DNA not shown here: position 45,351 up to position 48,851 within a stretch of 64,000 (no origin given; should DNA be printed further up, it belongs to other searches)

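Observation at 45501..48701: STAND NTPase regulator with inverted SARP domain order (NTPase-TPR-wHTH-BTAD), standalone between rpoC and PBP1A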

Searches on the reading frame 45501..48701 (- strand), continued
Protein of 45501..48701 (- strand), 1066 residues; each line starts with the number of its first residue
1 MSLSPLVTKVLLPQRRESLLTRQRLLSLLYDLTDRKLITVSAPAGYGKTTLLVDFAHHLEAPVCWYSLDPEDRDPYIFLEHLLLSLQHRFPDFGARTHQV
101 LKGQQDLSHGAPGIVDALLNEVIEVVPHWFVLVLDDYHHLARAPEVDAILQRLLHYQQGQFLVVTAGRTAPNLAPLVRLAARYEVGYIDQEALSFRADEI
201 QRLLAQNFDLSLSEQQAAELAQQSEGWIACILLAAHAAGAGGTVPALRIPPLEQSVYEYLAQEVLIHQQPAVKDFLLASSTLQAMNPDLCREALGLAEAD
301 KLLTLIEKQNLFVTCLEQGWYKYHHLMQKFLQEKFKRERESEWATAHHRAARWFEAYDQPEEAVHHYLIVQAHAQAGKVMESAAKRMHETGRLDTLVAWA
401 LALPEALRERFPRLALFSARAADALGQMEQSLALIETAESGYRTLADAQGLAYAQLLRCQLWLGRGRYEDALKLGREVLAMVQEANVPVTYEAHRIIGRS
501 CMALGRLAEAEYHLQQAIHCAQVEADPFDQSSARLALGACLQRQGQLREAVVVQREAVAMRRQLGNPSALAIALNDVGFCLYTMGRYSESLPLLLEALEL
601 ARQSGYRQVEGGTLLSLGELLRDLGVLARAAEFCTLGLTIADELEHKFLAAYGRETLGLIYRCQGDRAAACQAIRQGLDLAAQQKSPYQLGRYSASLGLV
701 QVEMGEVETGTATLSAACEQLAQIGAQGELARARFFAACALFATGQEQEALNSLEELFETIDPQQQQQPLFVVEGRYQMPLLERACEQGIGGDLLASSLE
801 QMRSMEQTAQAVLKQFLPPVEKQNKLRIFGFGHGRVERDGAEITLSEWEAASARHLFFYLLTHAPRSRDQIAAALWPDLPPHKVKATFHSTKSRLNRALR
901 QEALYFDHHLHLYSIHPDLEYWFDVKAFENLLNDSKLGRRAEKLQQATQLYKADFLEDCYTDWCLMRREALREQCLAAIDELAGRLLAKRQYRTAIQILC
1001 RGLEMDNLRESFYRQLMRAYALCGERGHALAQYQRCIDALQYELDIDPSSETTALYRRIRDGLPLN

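Call 23: find_related_loci(query=A1, collection=genome_contigs, flank=6000)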
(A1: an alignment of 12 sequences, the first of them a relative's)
Query A1 (1066 aa) in genome_contigs; peptide patterns used: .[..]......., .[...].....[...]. (x = any residue, [..] = any of these).
600 stretches matched a pattern (row limit reached: there are more); 564 encode a relative of the query (tblastn E <= 1e-3); the best 80 are kept; 80 distinct loci.
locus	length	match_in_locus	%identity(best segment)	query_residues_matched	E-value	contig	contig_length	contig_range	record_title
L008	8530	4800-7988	46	4-1066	0e+0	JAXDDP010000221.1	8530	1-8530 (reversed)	MAG: Anaerolineae bacterium isolate POMEDNA-B74 Raw2_k127_1004157, whole genome shotgun sequence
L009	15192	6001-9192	46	4-1066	0e+0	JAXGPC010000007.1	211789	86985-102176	MAG: Anaerolineae bacterium isolate AnMBR.bin294 bin294_7, whole genome shotgun sequence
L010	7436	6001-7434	59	6-483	7e-176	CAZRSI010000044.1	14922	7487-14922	MAG TPA_asm: uncultured Anaerolineae bacterium isolate binchicken_co6_220 genome assembly, contig: NODE_4411_length_1492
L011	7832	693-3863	35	6-1059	4e-162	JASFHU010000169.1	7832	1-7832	MAG: Anaerolineae bacterium isolate D0608S02metaG_Bin_207 D0608S02metaG_FD_scaffold_2994_c1, whole genome shotgun sequen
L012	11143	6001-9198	32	6-1062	1e-159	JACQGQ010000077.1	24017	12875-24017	MAG: Chloroflexi bacterium isolate NC_groundwater_1077_Ag_S2p5_52_104 S_2p5_S6_coassembly_k141_4626564, whole genome sho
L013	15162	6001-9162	32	1-1059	5e-146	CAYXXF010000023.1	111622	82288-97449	MAG TPA_asm: uncultured Anaerolineales bacterium isolate SRP173033_co1_212 genome assembly, contig: NODE_232_length_1116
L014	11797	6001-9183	31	9-1059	2e-126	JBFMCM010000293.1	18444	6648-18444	MAG: Chloroflexota bacterium isolate MAG193 MAG193_293, whole genome shotgun sequence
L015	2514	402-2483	36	8-699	3e-132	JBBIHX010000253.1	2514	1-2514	MAG: Caldilineae bacterium isolate BR1S70218_bin_124 NODE_35886_length_2514_cov_10.991867, whole genome shotgun sequence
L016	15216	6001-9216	29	1-1059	7e-120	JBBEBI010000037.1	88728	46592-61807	MAG: Anaerolineales bacterium isolate LejiaF_58_21 Lejia_F_400_length_88728_cov_13, whole genome shotgun sequence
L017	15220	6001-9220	57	1-1066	0e+0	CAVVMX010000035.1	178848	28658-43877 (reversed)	MAG: uncultured Chloroflexia bacterium isolate MFD00709.bin.2.156 genome assembly, contig: contig_92485, whole genome sh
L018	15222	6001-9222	28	3-1059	4e-114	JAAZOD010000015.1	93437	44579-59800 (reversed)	MAG: Pelolinea sp. isolate AS27yjCOA_25 81746_AS27, whole genome shotgun sequence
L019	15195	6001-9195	29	5-1062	6e-112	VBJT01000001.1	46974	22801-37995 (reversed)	MAG: Chloroflexi bacterium isolate CF_163 14_1009_09_30cm_scaffold_637, whole genome shotgun sequence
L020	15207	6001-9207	29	1-1059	3e-109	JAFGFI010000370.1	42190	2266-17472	MAG: Anaerolineae bacterium isolate Zod_Metabat.1307 k87_10504802, whole genome shotgun sequence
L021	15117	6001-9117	30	5-1060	6e-103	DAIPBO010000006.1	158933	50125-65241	MAG TPA_asm: Chloroflexota bacterium isolate CTOTU19791 NODE_49_length_158933_cov_10.351037, whole genome shotgun sequen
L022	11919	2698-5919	27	3-1059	4e-100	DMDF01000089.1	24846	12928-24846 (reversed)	MAG TPA_asm: Anaerolineaceae bacterium isolate UBA7929 contig_8893, whole genome shotgun sequence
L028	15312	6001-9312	28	1-1064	3e-85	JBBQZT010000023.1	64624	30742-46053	MAG: Chloroflexia bacterium isolate Co_metawrap_2250 Cmw_2250_k141_7405039_length_64624_cov_29.9735, whole genome shotgu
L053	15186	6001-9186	28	5-1064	3e-95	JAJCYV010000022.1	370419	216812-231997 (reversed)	MAG: Chloroflexota bacterium isolate OFTM284 OFTM284_21, whole genome shotgun sequence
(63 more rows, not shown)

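Call 52: search_protein_families(library=padloc, proteins=[window:45501-48701:-], max_evalue=0.01)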
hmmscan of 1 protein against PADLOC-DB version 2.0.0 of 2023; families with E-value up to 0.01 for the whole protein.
window:45501-48701:- (1066 aa): 2 families
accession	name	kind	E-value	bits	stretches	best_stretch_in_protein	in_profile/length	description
PDLC01169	TPR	-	5.8e-06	23.9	1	497-605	115-222/252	TPR repeats containing protein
PDLC00107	GajB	-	0.0049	13.5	1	34-54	27-47/587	UrvD helicase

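Call 76: find_encoding_contigs(protein=P0002, flank=6000, max_places=2)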
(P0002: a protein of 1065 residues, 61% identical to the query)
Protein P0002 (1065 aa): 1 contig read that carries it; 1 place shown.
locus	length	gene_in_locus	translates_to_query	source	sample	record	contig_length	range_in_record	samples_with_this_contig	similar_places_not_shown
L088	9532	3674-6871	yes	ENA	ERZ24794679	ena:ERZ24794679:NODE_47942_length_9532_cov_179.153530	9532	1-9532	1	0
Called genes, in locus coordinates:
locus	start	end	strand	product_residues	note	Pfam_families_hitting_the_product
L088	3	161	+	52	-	?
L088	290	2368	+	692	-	PF04389:Peptidase_M28, PF00404:Dockerin_1 (faint), PF00963:Cohesin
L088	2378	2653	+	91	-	PF18882:DUF5647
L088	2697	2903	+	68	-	-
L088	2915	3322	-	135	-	PF07690:MFS_1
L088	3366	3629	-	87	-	PF07690:MFS_1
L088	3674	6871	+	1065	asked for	PF13191:AAA_16 (weak), PF25873:WHD_MalT, PF17874:TPR_MalT, PF13424:TPR_12 (weak), PF17874:TPR_MalT (weak), PF13374:TPR_10 (weak), PF13424:TPR_12, PF03704:BTAD, +2 more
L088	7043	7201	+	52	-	-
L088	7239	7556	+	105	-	-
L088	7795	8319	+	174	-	-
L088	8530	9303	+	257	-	PF00072:Response_reg, PF06490:FleQ (faint), PF00072:Response_reg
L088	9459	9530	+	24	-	?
